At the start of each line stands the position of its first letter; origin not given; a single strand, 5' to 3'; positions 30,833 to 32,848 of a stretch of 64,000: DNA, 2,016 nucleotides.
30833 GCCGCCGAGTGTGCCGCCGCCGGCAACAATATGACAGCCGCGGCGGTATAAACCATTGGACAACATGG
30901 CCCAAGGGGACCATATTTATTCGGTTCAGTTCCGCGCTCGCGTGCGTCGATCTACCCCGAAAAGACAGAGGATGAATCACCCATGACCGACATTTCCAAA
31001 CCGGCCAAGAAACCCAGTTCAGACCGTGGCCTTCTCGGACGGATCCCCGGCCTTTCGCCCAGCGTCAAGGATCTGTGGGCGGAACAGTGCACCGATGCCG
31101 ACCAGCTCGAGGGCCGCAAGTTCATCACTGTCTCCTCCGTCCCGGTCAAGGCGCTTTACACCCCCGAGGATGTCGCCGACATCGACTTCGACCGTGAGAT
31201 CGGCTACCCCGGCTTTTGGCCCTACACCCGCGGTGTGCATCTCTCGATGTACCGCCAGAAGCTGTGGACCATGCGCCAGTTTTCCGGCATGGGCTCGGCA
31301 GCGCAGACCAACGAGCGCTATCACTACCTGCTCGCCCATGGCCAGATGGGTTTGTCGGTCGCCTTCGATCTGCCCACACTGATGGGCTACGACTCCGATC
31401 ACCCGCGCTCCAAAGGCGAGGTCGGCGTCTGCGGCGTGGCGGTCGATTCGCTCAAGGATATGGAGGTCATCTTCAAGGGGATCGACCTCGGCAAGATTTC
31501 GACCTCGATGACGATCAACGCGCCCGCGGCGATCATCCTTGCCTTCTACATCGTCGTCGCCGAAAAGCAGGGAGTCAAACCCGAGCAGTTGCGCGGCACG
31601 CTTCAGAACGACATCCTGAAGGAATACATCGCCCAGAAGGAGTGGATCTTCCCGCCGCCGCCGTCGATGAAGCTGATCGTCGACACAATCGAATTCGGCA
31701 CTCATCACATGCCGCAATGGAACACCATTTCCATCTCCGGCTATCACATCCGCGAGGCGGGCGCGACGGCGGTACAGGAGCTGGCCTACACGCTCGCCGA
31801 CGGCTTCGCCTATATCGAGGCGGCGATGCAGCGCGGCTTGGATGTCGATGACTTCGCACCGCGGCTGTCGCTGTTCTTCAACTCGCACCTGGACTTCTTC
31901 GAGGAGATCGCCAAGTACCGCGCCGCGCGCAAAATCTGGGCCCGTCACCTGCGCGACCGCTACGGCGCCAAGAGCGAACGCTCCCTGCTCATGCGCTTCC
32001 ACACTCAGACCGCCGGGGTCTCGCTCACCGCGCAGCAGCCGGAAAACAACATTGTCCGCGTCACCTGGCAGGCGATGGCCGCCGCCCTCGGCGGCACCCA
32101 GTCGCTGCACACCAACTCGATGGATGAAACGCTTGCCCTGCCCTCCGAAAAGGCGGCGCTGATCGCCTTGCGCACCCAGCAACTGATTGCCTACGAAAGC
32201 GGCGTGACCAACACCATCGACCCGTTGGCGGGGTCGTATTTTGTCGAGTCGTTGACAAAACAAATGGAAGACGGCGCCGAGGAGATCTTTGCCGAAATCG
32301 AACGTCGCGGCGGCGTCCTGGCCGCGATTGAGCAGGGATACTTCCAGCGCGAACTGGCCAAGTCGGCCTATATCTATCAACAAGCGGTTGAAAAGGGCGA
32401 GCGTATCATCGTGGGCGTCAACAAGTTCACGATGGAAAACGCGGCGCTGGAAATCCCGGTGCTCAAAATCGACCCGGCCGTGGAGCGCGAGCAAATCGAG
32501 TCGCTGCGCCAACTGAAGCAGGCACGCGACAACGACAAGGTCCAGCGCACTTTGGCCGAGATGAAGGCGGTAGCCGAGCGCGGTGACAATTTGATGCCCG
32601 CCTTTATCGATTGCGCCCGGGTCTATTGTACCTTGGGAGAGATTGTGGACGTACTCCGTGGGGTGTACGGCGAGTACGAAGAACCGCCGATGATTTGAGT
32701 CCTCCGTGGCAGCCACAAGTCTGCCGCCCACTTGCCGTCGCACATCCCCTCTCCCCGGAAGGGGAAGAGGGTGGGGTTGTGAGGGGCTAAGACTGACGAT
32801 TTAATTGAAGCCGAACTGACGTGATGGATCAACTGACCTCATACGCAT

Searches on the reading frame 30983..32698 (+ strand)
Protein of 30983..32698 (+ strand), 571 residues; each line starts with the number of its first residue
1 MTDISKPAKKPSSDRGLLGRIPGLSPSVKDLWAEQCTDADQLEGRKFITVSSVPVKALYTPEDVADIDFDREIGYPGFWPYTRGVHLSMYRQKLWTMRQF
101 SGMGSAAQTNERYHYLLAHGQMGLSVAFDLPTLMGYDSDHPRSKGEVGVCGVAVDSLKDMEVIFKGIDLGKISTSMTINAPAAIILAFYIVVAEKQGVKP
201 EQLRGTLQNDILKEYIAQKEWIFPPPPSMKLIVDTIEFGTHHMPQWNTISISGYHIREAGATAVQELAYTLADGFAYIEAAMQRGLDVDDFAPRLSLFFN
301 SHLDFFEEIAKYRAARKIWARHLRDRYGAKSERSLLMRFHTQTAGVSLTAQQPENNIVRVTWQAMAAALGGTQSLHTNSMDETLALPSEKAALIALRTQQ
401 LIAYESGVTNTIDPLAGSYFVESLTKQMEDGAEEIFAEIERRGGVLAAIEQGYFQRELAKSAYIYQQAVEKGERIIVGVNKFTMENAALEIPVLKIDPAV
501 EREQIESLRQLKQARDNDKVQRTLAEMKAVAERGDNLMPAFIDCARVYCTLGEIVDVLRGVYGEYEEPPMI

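Call 6: search_protein_families(library=ncbifam, proteins=[window:30983-32698:+])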
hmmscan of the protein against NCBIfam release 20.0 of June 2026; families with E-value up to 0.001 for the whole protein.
window:30983-32698:+ (571 aa): 4 families
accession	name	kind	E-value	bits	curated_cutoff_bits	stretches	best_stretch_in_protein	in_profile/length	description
TIGR00641.1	acid_CoA_mut_N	subfamily_domain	1.6e-233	775.8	303.8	1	47-569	1-526/528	methylmalonyl-CoA mutase N-terminal domain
NF006944.0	PRK09426.1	equivalog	4.7e-196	652.9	876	1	37-567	25-553/721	methylmalonyl-CoA mutase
NF045497.1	IsobCoAmut_IcmF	equivalog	4.7e-109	365.7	1500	1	67-566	547-1073/1076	fused isobutyryl-CoA mutase/GTPase IcmF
TIGR00642.1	mmCoA_mut_beta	equivalog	3.2e-57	194.1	617.25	1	48-486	45-454/620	methylmalonyl-CoA mutase small subunit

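Call 7: search_protein_families(library=pfam, proteins=[window:30983-32698:+])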
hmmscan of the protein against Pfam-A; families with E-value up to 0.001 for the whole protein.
window:30983-32698:+ (571 aa): 1 family
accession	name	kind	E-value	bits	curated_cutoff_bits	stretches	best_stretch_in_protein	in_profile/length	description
PF01642.28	MM_CoA_mutase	-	3.4e-226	752.2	22.1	1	49-563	2-512/512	Methylmalonyl-CoA mutase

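Call 9: search_solved_structures(query=window:30983-32698:+, max_evalue=1e-20, show_alignments=0)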
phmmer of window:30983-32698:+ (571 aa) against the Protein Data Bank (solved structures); distinct sequences matched with E-value up to 1e-20: 11.
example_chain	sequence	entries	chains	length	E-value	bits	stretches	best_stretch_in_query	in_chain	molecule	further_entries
4r3u_A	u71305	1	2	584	1e-161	542.6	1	45-570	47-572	2-hydroxyisobutyryl-CoA mutase large subunit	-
8gju_J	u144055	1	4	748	3.4e-149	501.3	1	47-566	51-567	Methylmalonyl-CoA mutase, mitochondrial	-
2xij_A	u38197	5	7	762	3.6e-149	501.2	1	47-566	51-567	METHYLMALONYL-COA MUTASE, MITOCHONDRIAL | Methylmalonyl-CoA mutase, mitochondrial precursor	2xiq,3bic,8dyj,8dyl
6oxc_A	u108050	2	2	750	7.2e-142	477.1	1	73-565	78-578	Methylmalonyl-CoA mutase large subunit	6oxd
5req_A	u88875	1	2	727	9.4e-141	473.4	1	44-566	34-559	PROTEIN (METHYLMALONYL-COA MUTASE ALPHA-SUBUNIT)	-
1req_A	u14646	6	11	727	2.5e-140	472.1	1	44-566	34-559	METHYLMALONYL-COA MUTASE | PROTEIN (METHYLMALONYL-COA MUTASE)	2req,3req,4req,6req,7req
1e1c_A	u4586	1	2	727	6.1e-139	467.5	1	44-566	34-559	METHYLMALONYL-COA MUTASE ALPHA CHAIN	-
8ssl_A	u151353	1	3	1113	4.7e-88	299.5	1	201-566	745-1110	Fused isobutyryl-CoA mutase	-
4xc6_A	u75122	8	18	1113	4.7e-88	299.5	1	201-566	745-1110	Isobutyryl-CoA mutase fused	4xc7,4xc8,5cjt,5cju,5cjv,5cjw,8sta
1e1c_B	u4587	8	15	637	1.3e-27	100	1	231-486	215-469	METHYLMALONYL-COA MUTASE BETA CHAIN | METHYLMALONYL-COA MUTASE | PROTEIN (METHYLMALONYL-COA MUTASE BETA-SUBUNIT)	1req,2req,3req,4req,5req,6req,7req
6oxc_B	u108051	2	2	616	2.1e-23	86.2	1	180-483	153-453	Methylmalonyl-CoA mutase small subunit mutA | Methylmalonyl-CoA mutase small subunit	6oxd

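Call 11: find_homologous_proteins(query=window:30983-32698:+, max_evalue=1e-50)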
Query window:30983-32698:+ (571 aa): 8000 proteins with E <= 1e-50 among 8000 candidates; the best 120 are listed.
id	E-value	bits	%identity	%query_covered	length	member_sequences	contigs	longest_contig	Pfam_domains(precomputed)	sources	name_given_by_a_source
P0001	0.0e+0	1208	93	100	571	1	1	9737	PF01642.29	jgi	jgi:methylmalonyl-CoA mutase N-terminal domain/subunit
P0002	0.0e+0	1204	92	100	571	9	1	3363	PF01642.29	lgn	-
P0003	0.0e+0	1199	92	100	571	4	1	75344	PF01642.29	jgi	jgi:methylmalonyl-CoA mutase, N-terminal domain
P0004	0.0e+0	1193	92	100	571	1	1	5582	PF01642.29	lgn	-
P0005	0.0e+0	1184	90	100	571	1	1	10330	PF01642.29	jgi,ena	-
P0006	0.0e+0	1168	90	100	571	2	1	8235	PF01642.29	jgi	jgi:methylmalonyl-CoA mutase N-terminal domain/subunit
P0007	0.0e+0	1093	84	99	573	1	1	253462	PF01642.29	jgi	jgi:methylmalonyl-CoA mutase N-terminal domain/subunit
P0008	0.0e+0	1090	84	100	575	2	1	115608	PF01642.29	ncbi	ncbi:MAG: methylmalonyl-CoA mutase family protein [Candidatus Zixiibacteriota bacterium]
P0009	0.0e+0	1088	85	98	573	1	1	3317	PF01642.29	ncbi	-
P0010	0.0e+0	1072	87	95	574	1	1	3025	PF01642.29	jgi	jgi:methylmalonyl-CoA mutase N-terminal domain/subunit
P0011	0.0e+0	1070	87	95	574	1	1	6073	PF01642.29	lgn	-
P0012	0.0e+0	1065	86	95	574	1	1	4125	PF01642.29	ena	-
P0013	0.0e+0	1064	87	95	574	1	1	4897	PF01642.29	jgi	jgi:methylmalonyl-CoA mutase N-terminal domain/subunit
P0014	0.0e+0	1062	87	95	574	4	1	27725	PF01642.29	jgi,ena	-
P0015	0.0e+0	1061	83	98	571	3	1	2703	PF01642.29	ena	-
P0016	0.0e+0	1060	83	98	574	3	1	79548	PF01642.29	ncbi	-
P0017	0.0e+0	1056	83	100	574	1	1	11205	PF01642.29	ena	-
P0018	0.0e+0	1055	83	100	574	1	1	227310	PF01642.29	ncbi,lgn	ncbi:MAG: methylmalonyl-CoA mutase family protein [Candidatus Zixiibacteriota bacterium]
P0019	0.0e+0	1052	85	95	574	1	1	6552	PF01642.29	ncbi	-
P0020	0.0e+0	1048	85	95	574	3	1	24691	PF01642.29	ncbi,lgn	-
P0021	0.0e+0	1047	84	95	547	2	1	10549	PF01642.29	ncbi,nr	ncbi:MAG: methylmalonyl-CoA mutase [candidate division Zixibacteria bacterium]|nr:methylmalonyl-CoA 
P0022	0.0e+0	1047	86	95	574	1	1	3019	PF01642.29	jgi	jgi:methylmalonyl-CoA mutase N-terminal domain/subunit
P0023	0.0e+0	1045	86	95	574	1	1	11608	PF01642.29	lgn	-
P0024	0.0e+0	1036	83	95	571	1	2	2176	PF01642.29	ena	-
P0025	4.1e-288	975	81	92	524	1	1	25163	PF01642.29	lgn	-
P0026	1.5e-283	960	75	100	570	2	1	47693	PF01642.29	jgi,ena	-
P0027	5.4e-282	955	74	100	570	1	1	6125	PF01642.29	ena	-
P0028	2.4e-280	949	78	95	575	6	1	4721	PF01642.29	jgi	jgi:methylmalonyl-CoA mutase N-terminal domain/subunit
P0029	8.9e-280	947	77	95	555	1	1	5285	PF01642.29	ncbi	-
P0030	8.7e-278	941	77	95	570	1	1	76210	PF01642.29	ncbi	-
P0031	1.6e-276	937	76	95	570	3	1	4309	PF01642.29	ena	-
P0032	1.9e-274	930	88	82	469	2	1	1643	PF01642.29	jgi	jgi:methylmalonyl-CoA mutase N-terminal domain/subunit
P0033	2.2e-273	926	86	83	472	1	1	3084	PF01642.29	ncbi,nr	ncbi:MAG TPA: methylmalonyl-CoA mutase family protein, partial [Acidobacteriota bacterium]|nr:methyl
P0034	1.2e-261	887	71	95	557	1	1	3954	PF01642.29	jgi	-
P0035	1.9e-261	887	71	95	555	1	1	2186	PF01642.29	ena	-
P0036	6.0e-260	882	88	79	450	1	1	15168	PF01642.29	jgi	jgi:methylmalonyl-CoA mutase N-terminal domain/subunit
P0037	1.1e-259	881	71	95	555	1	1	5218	PF01642.29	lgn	-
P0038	1.7e-259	880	71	95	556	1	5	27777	PF01642.29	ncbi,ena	-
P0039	2.4e-259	880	71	95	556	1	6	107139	PF01642.29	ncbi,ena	-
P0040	2.6e-259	880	71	95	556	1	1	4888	PF01642.29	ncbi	-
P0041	3.7e-259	879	71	95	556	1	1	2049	PF01642.29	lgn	-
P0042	3.6e-258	876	71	95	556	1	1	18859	PF01642.29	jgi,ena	-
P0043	5.4e-258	875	70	95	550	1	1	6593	PF01642.29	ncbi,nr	ncbi:MAG: methylmalonyl-CoA mutase family protein [Calditrichaeota bacterium]|nr:methylmalonyl-CoA m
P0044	5.6e-258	875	70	95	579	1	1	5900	PF01642.29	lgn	-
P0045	6.2e-258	875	70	95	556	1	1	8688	PF01642.29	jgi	jgi:methylmalonyl-CoA mutase N-terminal domain/subunit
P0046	6.8e-258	875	71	95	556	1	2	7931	PF01642.29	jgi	jgi:methylmalonyl-CoA mutase N-terminal domain/subunit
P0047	8.5e-258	875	71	95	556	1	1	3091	PF01642.29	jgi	jgi:methylmalonyl-CoA mutase N-terminal domain/subunit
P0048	9.6e-258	875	72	95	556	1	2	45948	PF01642.29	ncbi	-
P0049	1.3e-257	874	70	95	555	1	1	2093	PF01642.29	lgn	-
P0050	4.6e-257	872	71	95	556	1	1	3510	PF01642.29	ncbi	ncbi:MAG: methylmalonyl-CoA mutase family protein [Candidatus Zixiibacteriota bacterium]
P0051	4.9e-257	872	69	97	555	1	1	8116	PF01642.29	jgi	jgi:methylmalonyl-CoA mutase, N-terminal domain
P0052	5.1e-257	872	70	92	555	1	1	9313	PF01642.29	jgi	jgi:methylmalonyl-CoA mutase N-terminal domain/subunit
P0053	8.0e-257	871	71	95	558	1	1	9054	PF01642.29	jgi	jgi:methylmalonyl-CoA mutase N-terminal domain/subunit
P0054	8.5e-257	871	70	92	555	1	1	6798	PF01642.29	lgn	-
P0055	1.3e-256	871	70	95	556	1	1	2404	PF01642.29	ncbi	-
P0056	1.4e-256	871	70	95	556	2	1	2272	PF01642.29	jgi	jgi:methylmalonyl-CoA mutase N-terminal domain/subunit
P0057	1.6e-256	870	70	95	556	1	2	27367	PF01642.29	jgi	-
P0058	2.0e-256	870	70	95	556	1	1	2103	PF01642.29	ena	-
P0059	3.3e-256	869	71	95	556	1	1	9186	PF01642.29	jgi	jgi:methylmalonyl-CoA mutase N-terminal domain/subunit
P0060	5.3e-256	869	85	80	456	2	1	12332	PF01642.29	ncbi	ncbi:MAG: methylmalonyl-CoA mutase family protein, partial [Candidatus Zixiibacteriota bacterium]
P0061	7.5e-256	868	72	95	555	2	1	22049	PF01642.29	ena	-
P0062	1.5e-255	867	70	95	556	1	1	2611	PF01642.29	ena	-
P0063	1.8e-255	867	70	95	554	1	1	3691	PF01642.29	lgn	-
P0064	2.0e-255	867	71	92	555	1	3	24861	PF01642.29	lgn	-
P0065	2.1e-255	867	69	95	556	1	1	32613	PF01642.29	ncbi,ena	-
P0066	2.5e-255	867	70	92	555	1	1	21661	PF01642.29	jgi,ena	-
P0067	3.1e-255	866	70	94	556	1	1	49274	PF01642.29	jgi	jgi:methylmalonyl-CoA mutase, N-terminal domain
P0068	5.1e-255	866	69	96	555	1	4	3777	PF01642.29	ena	-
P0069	5.7e-255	865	71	92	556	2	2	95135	PF01642.29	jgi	-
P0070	7.1e-255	865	69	96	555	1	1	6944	PF01642.29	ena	-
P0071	7.2e-255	865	71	92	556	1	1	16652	PF01642.29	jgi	-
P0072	7.2e-255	865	70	92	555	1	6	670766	PF01642.29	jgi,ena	jgi:methylmalonyl-CoA mutase N-terminal domain/subunit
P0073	9.9e-255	865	70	94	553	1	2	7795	PF01642.29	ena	-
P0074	1.0e-254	865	72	92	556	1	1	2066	PF01642.29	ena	-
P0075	1.0e-254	865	69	95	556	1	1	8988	PF01642.29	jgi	jgi:methylmalonyl-CoA mutase N-terminal domain/subunit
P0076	1.1e-254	864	70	92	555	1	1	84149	PF01642.29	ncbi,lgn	-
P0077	1.3e-254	864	69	95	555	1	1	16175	PF01642.29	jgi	-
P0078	2.8e-254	863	70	92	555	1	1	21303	PF01642.29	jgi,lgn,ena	jgi:methylmalonyl-CoA mutase N-terminal domain/subunit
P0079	3.2e-254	863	70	95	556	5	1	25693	PF01642.29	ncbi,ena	ncbi:MAG TPA: methylmalonyl-CoA mutase family protein [candidate division Zixibacteria bacterium]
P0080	5.1e-254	862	70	95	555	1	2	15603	PF01642.29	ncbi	ncbi:MAG: methylmalonyl-CoA mutase family protein [candidate division Zixibacteria bacterium]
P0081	5.2e-254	862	70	95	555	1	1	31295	PF01642.29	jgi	-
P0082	5.6e-254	862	70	92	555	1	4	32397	PF01642.29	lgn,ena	-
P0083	5.6e-254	862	70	92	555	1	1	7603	PF01642.29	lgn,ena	-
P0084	5.6e-254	862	70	92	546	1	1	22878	PF01642.29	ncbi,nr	ncbi:MAG: methylmalonyl-CoA mutase [candidate division Zixibacteria bacterium RBG_16_43_9]|nr:MAG: m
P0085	9.3e-254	861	71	92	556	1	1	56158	PF01642.29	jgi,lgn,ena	-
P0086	1.2e-253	861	68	95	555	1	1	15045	PF01642.29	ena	-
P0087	1.7e-253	860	69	95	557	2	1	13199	PF01642.29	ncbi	-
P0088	2.1e-253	860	69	95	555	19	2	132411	PF01642.29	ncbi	-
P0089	3.3e-253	860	69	95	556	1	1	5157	PF01642.29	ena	-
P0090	4.2e-253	859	70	95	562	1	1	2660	PF01642.29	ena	-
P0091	4.3e-253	859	69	96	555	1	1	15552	PF01642.29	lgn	-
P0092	5.5e-253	859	69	95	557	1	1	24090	PF01642.29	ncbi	-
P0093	6.3e-253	859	69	95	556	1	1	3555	PF01642.29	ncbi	-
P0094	6.6e-253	859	70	95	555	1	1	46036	PF01642.29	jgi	jgi:methylmalonyl-CoA mutase N-terminal domain/subunit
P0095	8.1e-253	858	69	95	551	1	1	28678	PF01642.29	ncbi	-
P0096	1.0e-252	858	70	95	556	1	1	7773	PF01642.29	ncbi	-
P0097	1.1e-252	858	69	95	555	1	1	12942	PF01642.29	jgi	-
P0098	1.2e-252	858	70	92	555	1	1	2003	PF01642.29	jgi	jgi:methylmalonyl-CoA mutase N-terminal domain/subunit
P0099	1.4e-252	857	69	95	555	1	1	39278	PF01642.29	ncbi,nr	ncbi:methylmalonyl-CoA mutase family protein [bacterium]|nr:methylmalonyl-CoA mutase family protein 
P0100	1.5e-252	857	70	95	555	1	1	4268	PF01642.29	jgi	-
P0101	1.9e-252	857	70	95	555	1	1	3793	PF01642.29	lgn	-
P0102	2.1e-252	857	69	95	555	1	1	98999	PF01642.29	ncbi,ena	-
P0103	2.6e-252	857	69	95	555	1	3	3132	PF01642.29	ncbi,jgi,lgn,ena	-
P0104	2.7e-252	857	71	92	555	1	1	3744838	PF01642.29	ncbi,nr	ncbi:MAG: methylmalonyl-CoA mutase family protein [Candidatus Zixiibacteriota bacterium]|nr:MAG: met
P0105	3.8e-252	856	70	95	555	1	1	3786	PF01642.29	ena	-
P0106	4.0e-252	856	69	92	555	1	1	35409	PF01642.29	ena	-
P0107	4.2e-252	856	67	95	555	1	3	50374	PF01642.29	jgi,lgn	jgi:methylmalonyl-CoA mutase N-terminal domain/subunit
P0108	4.4e-252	856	70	92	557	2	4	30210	PF01642.29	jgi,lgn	-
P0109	5.7e-252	855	70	93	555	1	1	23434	PF01642.29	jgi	-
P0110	6.2e-252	855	69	95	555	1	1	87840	PF01642.29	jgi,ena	-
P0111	6.3e-252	855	69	92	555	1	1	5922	PF01642.29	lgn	-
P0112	6.5e-252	855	69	95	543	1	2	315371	PF01642.29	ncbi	ncbi:MAG: acyl-CoA mutase large subunit family protein [Candidatus Oleimicrobiaceae bacterium]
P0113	7.8e-252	855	69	95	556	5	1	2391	PF01642.29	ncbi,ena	-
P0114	7.9e-252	855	71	92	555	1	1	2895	PF01642.29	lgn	-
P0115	8.0e-252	855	67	95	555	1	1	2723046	PF01642.29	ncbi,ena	-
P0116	8.7e-252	855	70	94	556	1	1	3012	PF01642.29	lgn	-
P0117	9.1e-252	855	69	95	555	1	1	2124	PF01642.29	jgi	-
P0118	1.0e-251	855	69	95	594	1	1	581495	PF01642.29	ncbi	-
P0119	1.1e-251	855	68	95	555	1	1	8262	PF01642.29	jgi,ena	-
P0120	1.1e-251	855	70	95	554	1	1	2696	PF01642.29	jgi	jgi:methylmalonyl-CoA mutase N-terminal domain/subunit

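Call 29: find_encoding_contigs(protein=P0104, flank=10000, max_places=2)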
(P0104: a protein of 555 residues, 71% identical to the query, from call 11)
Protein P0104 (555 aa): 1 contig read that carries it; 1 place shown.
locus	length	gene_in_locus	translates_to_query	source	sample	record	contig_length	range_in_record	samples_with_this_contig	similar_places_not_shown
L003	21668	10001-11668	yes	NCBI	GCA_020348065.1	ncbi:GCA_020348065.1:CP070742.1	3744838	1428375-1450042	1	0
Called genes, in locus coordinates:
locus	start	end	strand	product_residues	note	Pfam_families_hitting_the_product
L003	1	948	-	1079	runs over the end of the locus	PF00384:Molybdopterin, PF01568:Molydop_binding, PF00266:Aminotran_5, PF01041:DegT_DnrJ_EryC1 (weak)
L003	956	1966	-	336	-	PF10017:Methyltransf_33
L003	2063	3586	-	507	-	PF00528:BPD_transp_1, PF04069:OpuAC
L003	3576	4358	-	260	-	PF00005:ABC_tran, PF13304:AAA_21 (weak)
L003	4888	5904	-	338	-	PF04015:DUF362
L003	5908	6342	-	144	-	PF01243:PNPOx_N, PF16242:Pyrid_ox_like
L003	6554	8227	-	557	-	PF00749:tRNA-synt_1c, PF03950:tRNA-synt_1c_C, PF20974:tRNA-synt_1c_C2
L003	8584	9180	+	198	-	PF00483:NTP_transferase (weak), PF01128:IspD, PF12804:NTP_transf_3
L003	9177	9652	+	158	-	PF02625:XdhC_CoxI, PF13478:XdhC_C (weak)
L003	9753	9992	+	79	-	-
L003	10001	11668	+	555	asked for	PF01642:MM_CoA_mutase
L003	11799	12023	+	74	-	PF01642:MM_CoA_mutase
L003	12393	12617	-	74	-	-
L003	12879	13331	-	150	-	PF19502:DUF6036 (weak)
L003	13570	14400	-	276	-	PF02567:PhzC-PhzF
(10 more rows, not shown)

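Call 30: find_encoding_contigs(protein=P0115, flank=10000, max_places=2)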
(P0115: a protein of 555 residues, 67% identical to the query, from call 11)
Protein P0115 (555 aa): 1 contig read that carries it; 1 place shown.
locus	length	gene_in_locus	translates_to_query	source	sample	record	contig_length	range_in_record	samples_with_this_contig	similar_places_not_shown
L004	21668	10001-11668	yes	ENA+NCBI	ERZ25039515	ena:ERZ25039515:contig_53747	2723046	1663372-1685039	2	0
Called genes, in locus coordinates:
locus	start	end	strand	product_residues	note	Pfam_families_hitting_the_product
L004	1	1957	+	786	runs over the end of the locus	PF00488:MutS_V, PF01713:Smr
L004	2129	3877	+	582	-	PF01807:Zn_ribbon_DnaG, PF08275:DNAG_N, PF01751:Toprim, PF13155:Toprim_2, PF13362:Toprim_3 (weak), PF13662:Toprim_4, PF08278:DnaG_DnaB_bind (faint), PF00772:DnaB (weak)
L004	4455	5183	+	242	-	PF24481:CT398_CC, PF02591:Zn_ribbon_9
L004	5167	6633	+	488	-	PF00478:IMPDH, PF00571:CBS, PF01070:FMN_dh (weak), PF00571:CBS, PF03060:NMO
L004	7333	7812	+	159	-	PF01368:DHH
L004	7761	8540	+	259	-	PF01368:DHH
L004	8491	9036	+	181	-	PF02272:DHHA1 (weak), PF17768:RecJ_OB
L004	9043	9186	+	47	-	-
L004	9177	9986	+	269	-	PF00009:GTP_EFTU (faint), PF02492:cobW (faint), PF03029:ATP_bind_1 (faint), PF03266:NTPase_1 (faint), PF03308:MeaB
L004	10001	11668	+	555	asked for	PF01642:MM_CoA_mutase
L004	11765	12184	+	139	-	PF02310:B12-binding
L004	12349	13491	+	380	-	PF02771:Acyl-CoA_dh_N, PF02770:Acyl-CoA_dh_M, PF00441:Acyl-CoA_dh_1, PF22924:ACOX_C_alpha1 (faint), PF08028:Acyl-CoA_dh_2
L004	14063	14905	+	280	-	PF00753:Lactamase_B, PF23023:Anti-Pycsar_Apyc1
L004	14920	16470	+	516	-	PF01039:Carboxyl_trans, PF03255:ACCA (weak)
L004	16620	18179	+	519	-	PF00289:Biotin_carb_N, PF02786:CPSase_L_D2, PF08443:RimK (weak), PF02222:ATP-grasp (weak), PF07478:Dala_Dala_lig_C, PF02785:Biotin_carb_C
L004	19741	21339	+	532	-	PF01642:MM_CoA_mutase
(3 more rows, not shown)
